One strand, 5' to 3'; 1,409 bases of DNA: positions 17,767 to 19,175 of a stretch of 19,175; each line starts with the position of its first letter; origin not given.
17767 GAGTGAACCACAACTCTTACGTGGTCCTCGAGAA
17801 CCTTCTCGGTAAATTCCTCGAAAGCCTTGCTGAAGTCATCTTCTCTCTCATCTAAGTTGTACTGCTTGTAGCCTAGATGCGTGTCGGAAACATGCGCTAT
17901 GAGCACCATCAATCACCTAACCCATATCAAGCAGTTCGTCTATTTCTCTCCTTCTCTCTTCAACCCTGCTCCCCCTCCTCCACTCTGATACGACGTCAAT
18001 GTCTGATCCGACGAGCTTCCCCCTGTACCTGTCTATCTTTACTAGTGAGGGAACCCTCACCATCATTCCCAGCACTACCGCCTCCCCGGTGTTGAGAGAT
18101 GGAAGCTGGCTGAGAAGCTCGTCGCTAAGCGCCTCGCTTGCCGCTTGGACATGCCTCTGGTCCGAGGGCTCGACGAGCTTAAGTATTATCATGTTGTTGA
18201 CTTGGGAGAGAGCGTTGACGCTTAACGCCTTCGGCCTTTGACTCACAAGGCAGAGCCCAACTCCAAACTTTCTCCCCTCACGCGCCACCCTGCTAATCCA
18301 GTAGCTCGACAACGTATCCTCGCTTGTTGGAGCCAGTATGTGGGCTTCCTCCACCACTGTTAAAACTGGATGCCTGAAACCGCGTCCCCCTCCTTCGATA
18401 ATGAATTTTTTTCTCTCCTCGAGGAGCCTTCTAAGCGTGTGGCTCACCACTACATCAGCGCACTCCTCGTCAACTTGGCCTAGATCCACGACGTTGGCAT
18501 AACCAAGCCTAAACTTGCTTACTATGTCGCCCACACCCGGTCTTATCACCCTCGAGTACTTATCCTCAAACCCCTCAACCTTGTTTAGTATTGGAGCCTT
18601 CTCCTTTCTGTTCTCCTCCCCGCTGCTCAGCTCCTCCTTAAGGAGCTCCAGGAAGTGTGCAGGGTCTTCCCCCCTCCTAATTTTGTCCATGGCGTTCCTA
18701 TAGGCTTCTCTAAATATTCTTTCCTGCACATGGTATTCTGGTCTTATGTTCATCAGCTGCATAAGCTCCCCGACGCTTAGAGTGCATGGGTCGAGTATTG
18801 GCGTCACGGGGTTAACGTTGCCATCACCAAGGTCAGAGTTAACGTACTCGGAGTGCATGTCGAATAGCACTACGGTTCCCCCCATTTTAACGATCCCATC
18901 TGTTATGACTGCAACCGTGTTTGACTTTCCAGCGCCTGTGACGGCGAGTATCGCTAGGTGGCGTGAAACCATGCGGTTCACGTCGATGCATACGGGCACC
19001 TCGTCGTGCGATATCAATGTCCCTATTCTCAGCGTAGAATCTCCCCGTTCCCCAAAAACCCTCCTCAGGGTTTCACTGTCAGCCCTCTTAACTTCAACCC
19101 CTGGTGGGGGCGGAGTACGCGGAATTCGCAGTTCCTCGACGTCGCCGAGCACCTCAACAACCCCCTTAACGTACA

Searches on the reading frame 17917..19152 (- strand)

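Call 8: search_protein_families(library=pfam, proteins=[window:17917-19152:-])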
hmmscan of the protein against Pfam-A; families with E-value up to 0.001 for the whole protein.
window:17917-19152:- (411 aa): 2 families
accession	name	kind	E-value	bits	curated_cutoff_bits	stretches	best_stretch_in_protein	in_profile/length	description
PF01935.23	DUF87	-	1.7e-45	156.3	23.2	1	42-243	2-220/220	Helicase HerA, central domain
PF05872.18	HerA_C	-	4e-08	32.8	22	1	266-362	262-363/502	Helicase HerA-like C-terminal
